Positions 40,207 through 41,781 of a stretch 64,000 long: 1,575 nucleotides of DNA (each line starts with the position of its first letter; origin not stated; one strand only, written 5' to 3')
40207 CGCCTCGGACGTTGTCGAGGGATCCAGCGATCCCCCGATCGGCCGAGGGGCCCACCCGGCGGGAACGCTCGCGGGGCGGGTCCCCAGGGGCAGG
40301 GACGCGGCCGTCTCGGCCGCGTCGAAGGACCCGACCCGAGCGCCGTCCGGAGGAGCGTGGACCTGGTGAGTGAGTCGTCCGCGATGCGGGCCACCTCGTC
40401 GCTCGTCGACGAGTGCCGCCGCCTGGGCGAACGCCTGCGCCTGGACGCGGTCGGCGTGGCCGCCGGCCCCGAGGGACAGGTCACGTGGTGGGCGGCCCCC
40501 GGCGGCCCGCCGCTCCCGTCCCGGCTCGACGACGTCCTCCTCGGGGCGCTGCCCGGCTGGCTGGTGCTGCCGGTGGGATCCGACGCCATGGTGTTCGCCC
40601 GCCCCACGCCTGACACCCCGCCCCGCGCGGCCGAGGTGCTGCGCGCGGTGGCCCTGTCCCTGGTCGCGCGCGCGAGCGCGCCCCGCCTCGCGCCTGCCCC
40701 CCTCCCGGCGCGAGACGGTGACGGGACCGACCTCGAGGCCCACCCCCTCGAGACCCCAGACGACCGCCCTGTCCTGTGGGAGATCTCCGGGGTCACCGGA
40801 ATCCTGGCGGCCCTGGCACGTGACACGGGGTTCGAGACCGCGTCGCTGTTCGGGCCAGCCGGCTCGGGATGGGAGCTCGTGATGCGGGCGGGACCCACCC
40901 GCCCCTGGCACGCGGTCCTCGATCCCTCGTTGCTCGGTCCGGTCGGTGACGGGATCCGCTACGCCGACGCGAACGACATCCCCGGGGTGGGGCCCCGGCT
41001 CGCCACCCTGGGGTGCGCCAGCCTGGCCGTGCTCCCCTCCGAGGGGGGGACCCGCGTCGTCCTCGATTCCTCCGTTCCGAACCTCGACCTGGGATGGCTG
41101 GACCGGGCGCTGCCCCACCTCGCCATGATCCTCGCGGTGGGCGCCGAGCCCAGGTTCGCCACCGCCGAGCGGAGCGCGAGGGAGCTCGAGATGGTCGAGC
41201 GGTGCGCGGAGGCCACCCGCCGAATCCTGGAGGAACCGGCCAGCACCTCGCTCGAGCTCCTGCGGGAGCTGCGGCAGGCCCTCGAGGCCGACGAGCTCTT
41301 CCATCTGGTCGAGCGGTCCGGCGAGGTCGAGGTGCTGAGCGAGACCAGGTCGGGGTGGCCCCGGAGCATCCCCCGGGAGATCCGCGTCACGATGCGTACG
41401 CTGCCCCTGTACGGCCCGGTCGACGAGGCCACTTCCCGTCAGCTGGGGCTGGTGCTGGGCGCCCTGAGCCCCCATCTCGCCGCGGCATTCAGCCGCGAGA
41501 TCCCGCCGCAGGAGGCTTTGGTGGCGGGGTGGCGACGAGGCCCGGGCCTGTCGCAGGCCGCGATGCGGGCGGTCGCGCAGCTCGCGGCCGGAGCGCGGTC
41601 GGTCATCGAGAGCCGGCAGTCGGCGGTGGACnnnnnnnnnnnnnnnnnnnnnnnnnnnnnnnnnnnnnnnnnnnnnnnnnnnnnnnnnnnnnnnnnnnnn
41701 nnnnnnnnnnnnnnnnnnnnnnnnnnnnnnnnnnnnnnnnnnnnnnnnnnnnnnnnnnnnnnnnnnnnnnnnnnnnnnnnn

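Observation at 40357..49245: Candidate undescribed module: NarL-type two-component system, 884-aa HEAT-repeat protein, GT4 glycosyltransferase fused to matching HEAT repeats, and UDP-glucose dehydrogenase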

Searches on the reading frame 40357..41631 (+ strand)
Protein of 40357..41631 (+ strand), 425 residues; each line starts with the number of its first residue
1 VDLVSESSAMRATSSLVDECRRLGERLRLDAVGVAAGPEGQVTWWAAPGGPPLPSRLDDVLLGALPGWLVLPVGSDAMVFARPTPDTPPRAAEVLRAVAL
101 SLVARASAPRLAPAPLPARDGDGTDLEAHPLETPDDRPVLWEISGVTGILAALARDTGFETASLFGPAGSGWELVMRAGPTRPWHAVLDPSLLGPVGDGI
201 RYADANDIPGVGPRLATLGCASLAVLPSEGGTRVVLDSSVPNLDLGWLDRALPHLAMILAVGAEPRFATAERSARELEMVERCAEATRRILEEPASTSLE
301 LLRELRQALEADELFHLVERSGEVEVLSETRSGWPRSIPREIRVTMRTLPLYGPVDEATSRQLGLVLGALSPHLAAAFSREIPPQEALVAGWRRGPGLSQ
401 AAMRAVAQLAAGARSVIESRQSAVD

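Call 39: find_homologous_proteins(query=window:40357-41631:+, max_evalue=0.001)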
Query window:40357-41631:+ (425 aa): 46 proteins with E <= 0.001 among 8000 candidates.
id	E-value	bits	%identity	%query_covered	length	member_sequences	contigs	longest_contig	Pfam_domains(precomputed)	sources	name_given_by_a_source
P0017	2.3e-266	902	100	99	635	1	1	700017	PF13581.13,PF07730.20,PF02518.32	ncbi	ncbi:MAG: sensor histidine kinase [Actinomycetota bacterium]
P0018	1.3e-228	777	86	100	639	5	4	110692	PF13581.13,PF07730.20,PF02518.32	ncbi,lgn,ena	-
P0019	9.6e-203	692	78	100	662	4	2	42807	PF13581.13,PF07730.20,PF02518.32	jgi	jgi:signal transduction histidine kinase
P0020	3.5e-173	595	69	99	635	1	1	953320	PF07730.20,PF02518.32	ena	-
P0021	1.7e-172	592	68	100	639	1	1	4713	PF13581.13,PF07730.20,PF02518.32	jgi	-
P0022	2.2e-172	592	68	99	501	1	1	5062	PF07730.20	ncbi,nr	ncbi:MAG TPA: histidine kinase dimerization/phosphoacceptor domain-containing protein, partial [Acti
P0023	2.5e-172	592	68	100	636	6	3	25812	PF13581.13,PF07730.20,PF02518.32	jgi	-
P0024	1.1e-168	580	69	100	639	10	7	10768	PF13581.13,PF07730.20,PF02518.32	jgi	jgi:signal transduction histidine kinase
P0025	1.4e-168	580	67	100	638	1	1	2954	PF13581.13,PF07730.20,PF02518.32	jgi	-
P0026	1.4e-168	579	68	100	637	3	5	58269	PF13581.13,PF07730.20,PF02518.32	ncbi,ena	-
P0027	3.3e-168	578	68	100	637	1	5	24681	PF13581.13,PF07730.20,PF02518.32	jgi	-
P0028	4.0e-167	575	68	99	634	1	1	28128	PF13581.13,PF07730.20,PF02518.32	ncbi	ncbi:MAG TPA: sensor histidine kinase [Actinomycetota bacterium]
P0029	6.2e-167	574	66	98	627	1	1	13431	PF07730.20,PF02518.32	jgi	jgi:signal transduction histidine kinase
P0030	4.5e-166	571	67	100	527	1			-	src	-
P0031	1.5e-163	563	66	99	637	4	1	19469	PF13581.13,PF07730.20,PF02518.32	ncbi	ncbi:MAG TPA: sensor histidine kinase [Actinomycetota bacterium]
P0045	8.0e-86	307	44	99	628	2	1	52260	PF13581.13,PF07730.20,PF02518.32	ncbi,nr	ncbi:MAG: sensor histidine kinase [Actinomycetota bacterium]|nr:sensor histidine kinase [Actinomycet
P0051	2.0e-63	233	40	96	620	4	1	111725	PF13581.13,PF07730.20,PF02518.32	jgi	jgi:signal transduction histidine kinase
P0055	3.3e-50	190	43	63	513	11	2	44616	PF13581.13,PF07730.20,PF02518.32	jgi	jgi:signal transduction histidine kinase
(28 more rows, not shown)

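Call 40: find_encoding_contigs(protein=P0045, flank=10000, max_places=1)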
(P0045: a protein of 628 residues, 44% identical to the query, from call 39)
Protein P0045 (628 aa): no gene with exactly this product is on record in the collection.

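Call 41: find_encoding_contigs(protein=P0051, flank=10000, max_places=1)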
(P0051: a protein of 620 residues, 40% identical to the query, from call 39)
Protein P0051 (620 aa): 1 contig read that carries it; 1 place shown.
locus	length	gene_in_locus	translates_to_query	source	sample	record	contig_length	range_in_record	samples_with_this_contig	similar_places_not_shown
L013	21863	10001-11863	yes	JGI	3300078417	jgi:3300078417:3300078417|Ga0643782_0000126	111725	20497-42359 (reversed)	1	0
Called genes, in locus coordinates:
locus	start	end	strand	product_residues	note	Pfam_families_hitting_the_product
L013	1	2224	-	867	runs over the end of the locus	PF02861:Clp_N, PF23569:NBD_SMAX1, PF00004:AAA, PF17871:AAA_lid_9, PF00004:AAA, PF07724:AAA_2, PF07728:AAA_5, PF10431:ClpB_D2-small, +6 more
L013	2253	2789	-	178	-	PF13411:MerR_1, PF13591:MerR_2 (weak), PF00376:MerR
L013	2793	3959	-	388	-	PF00226:DnaJ, PF01556:DnaJ_C, PF00684:DnaJ_CXXCXGXG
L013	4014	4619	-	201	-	PF01025:GrpE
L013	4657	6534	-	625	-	PF00012:HSP70, PF06723:MreB_Mbl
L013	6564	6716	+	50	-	-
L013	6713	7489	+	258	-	-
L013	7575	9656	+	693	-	PF12838:Fer4_7 (faint), PF13534:Fer4_17 (faint), PF00037:Fer4 (faint), PF12797:Fer4_2 (faint), PF13183:Fer4_8, PF13187:Fer4_9, PF13237:Fer4_10, PF02754:CCG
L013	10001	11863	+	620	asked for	PF07730:HisKA_3, PF13581:HATPase_c_2 (faint), PF02518:HATPase_c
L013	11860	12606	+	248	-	PF00072:Response_reg, PF00196:GerE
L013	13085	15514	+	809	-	PF00514:Arm (faint), PF12717:Cnd1 (faint), PF13513:HEAT_EZ (faint), PF13646:HEAT_2 (weak), PF23227:HEAT_MROH2B_C (faint), PF02985:HEAT (faint), PF03130:HEAT_PBS (faint), PF13646:HEAT_2, +1 more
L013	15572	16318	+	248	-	-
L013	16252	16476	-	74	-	-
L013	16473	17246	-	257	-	PF00730:HhH-GPD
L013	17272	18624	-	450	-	PF00772:DnaB, PF13481:AAA_25, PF03796:DnaB_C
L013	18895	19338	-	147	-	PF01281:Ribosomal_L9_N, PF03948:Ribosomal_L9_C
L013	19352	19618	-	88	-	PF01084:Ribosomal_S18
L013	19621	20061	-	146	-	PF00436:SSB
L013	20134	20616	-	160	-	PF01250:Ribosomal_S6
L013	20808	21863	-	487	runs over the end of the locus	PF13088:BNR_2 (faint)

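Call 42: find_encoding_contigs(protein=P0055, flank=10000, max_places=1)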
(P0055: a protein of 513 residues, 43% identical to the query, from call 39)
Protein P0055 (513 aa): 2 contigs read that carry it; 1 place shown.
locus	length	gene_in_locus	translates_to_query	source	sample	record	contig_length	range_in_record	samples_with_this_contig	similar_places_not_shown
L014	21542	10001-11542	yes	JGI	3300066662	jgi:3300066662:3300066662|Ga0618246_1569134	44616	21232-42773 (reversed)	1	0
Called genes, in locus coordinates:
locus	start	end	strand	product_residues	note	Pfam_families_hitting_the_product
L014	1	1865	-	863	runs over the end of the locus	PF02861:Clp_N, PF23569:NBD_SMAX1, PF00004:AAA, PF17871:AAA_lid_9, PF00004:AAA, PF07724:AAA_2, PF07728:AAA_5, PF10431:ClpB_D2-small, +5 more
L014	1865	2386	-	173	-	PF00376:MerR, PF13411:MerR_1, PF13591:MerR_2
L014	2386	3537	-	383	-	PF00226:DnaJ, PF01556:DnaJ_C, PF17302:DUF5351 (faint), PF00684:DnaJ_CXXCXGXG, PF15777:Anti-TRAP (faint), PF27659:CHP02642 (faint)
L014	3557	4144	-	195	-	PF01025:GrpE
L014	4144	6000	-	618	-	PF00012:HSP70, PF06723:MreB_Mbl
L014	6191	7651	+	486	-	-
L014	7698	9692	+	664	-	PF13534:Fer4_17 (faint), PF00037:Fer4 (faint), PF12797:Fer4_2 (faint), PF13183:Fer4_8, PF13187:Fer4_9, PF13237:Fer4_10, PF02754:CCG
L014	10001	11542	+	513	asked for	PF07730:HisKA_3, PF13581:HATPase_c_2 (weak), PF02518:HATPase_c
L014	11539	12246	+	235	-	PF00072:Response_reg, PF00196:GerE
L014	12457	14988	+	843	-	PF02985:HEAT (faint), PF12717:Cnd1 (faint), PF13513:HEAT_EZ (faint), PF21581:SCD (faint), PF23227:HEAT_MROH2B_C (faint), PF03130:HEAT_PBS (faint), PF13646:HEAT_2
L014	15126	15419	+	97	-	PF02985:HEAT (faint), PF13646:HEAT_2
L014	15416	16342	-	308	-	PF00781:DAGK_cat, PF19279:YegS_C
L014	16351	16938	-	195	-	PF06559:DCD_N, PF22769:DCD, PF22569:DCD_C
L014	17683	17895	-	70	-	-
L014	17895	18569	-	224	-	PF00730:HhH-GPD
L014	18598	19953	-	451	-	PF00772:DnaB, PF13481:AAA_25, PF03796:DnaB_C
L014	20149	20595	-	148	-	PF01281:Ribosomal_L9_N, PF03948:Ribosomal_L9_C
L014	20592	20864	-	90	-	PF01084:Ribosomal_S18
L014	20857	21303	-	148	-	PF00436:SSB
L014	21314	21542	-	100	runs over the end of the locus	PF01250:Ribosomal_S6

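Call 71: find_related_loci(query=A4, collection=metagenome_contigs, flank=10000)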
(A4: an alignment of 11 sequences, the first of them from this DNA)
Query A4 (425 aa) in metagenome_contigs; peptide patterns used: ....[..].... (x = any residue, [..] = any of these).
111 stretches matched a pattern; 22 encode a relative of the query (tblastn E <= 1e-3); 22 distinct loci.
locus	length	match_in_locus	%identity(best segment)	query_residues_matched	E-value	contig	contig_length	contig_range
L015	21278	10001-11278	86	1-425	0e+0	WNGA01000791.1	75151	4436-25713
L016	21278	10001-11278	86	1-425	0e+0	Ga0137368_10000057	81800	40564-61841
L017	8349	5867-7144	86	1-425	0e+0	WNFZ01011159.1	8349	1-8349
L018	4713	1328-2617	68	1-425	0e+0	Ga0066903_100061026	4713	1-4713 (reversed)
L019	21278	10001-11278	68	1-425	1e-174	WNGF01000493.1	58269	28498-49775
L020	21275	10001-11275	68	1-425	5e-173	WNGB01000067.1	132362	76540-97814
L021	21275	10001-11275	68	1-425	5e-173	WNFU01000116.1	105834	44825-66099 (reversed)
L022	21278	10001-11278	86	1-425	0e+0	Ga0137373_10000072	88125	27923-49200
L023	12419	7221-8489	47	4-425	2e-100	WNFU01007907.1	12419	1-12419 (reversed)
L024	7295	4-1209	47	25-425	2e-91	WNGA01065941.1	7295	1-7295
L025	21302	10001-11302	43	4-425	2e-84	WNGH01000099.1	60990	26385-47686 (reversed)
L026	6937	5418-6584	38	19-424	1e-66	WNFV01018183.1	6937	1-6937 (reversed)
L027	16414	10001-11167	38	19-424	3e-65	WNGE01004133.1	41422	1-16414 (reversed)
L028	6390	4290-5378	40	22-401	2e-62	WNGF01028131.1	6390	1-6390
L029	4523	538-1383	43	146-424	5e-54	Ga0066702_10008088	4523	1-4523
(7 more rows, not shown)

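Call 84: search_protein_families(library=pfam, proteins=[L013:13085-15511:+, L014:12457-14985:+, L014:15126-15416:+, L014:6191-7648:+], max_evalue=0.01)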
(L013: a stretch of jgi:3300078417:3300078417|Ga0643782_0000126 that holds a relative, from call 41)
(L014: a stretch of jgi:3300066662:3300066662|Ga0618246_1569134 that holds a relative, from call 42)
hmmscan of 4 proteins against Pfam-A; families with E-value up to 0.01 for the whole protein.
L013:13085-15511:+ (809 aa): 11 families
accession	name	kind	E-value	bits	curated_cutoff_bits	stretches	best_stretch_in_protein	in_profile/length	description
PF13646.12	HEAT_2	-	2.3e-68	226.9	27.7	8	696-781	2-88/88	HEAT repeats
PF02985.28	HEAT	-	3.4e-34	114.1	23.5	1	548-569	4-25/31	HEAT repeat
PF03130.22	HEAT_PBS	-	3.6e-15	55.2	20.9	2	591-617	1-27/27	PBS lyase HEAT-like repeat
PF13513.12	HEAT_EZ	-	2.1e-13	50.9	27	0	548-570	32-54/55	HEAT-like repeat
PF21581.3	SCD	-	9.3e-08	32.7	27.5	0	580-602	35-57/75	Stromalin conservative domain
PF00514.29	Arm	-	3.7e-07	30.4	20.6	0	575-600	12-37/41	Armadillo/beta-catenin-like repeat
PF12717.13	Cnd1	-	3.9e-07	30.7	26.4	0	577-629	23-81/162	non-SMC mitotic condensation complex subunit 1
PF20168.4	PDS5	-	1.5e-05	23.5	27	0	231-289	319-375/1053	Sister chromatid cohesion protein PDS5 protein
PF14663.11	RasGEF_N_2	-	0.00012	22.8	27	0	363-388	10-35/108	Rapamycin-insensitive companion of mTOR RasGEF_N domain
PF21047.3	HEAT_Maestro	-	0.0029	17.9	27.4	0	188-229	38-79/229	Maestro, HEAT repeats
PF01602.26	Adaptin_N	-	0.0095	15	37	0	551-616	121-197/524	Adaptin N terminal region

L014:12457-14985:+ (843 aa): 9 families
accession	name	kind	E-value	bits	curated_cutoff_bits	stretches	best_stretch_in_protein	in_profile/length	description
PF13646.12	HEAT_2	-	5.9e-55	184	27.7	7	739-823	3-88/88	HEAT repeats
PF02985.28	HEAT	-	7.6e-30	100.6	23.5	0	591-613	5-27/31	HEAT repeat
PF12717.13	Cnd1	-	4.8e-13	49.9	26.4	0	461-516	24-80/162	non-SMC mitotic condensation complex subunit 1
PF13513.12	HEAT_EZ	-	1.9e-09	38.2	27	0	615-644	26-55/55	HEAT-like repeat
PF03130.22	HEAT_PBS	-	6.2e-07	29.8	20.9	0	633-659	1-27/27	PBS lyase HEAT-like repeat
PF21581.3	SCD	-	1.2e-06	29.2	27.5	0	624-642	37-55/75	Stromalin conservative domain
PF20168.4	PDS5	-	7.3e-05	21.2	27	0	615-673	319-385/1053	Sister chromatid cohesion protein PDS5 protein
PF01602.26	Adaptin_N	-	9.4e-05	21.6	37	0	588-678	81-182/524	Adaptin N terminal region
PF00514.29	Arm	-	0.00023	21.5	20.6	0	618-642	13-37/41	Armadillo/beta-catenin-like repeat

L014:15126-15416:+ (97 aa): 5 families
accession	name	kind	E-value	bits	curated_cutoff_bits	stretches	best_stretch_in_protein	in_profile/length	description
PF13646.12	HEAT_2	-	2.6e-11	44.1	27.7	1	4-87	3-88/88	HEAT repeats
PF02985.28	HEAT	-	5.6e-08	32.8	23.5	0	34-55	4-25/31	HEAT repeat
PF13513.12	HEAT_EZ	-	3.1e-05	24.8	27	0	25-56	23-54/55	HEAT-like repeat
PF13251.12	DUF4042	-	0.00017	21.7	27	0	63-92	41-70/182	Domain of unknown function (DUF4042)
PF21581.3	SCD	-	0.0018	18.9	27.5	0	72-93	40-61/75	Stromalin conservative domain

L014:6191-7648:+ (486 aa): 3 families
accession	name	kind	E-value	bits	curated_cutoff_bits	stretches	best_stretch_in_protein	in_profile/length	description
PF05531.17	NPV_P10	-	6.4e-05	23.8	29.8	0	38-76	13-54/75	Nucleopolyhedrovirus P10 protein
PF05377.16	FlaC_arch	-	0.00084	20.1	27.8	0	37-78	1-42/55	Flagella accessory protein C (FlaC)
PF00038.26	Filament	-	0.0023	18.1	40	0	15-73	196-254/313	Intermediate filament protein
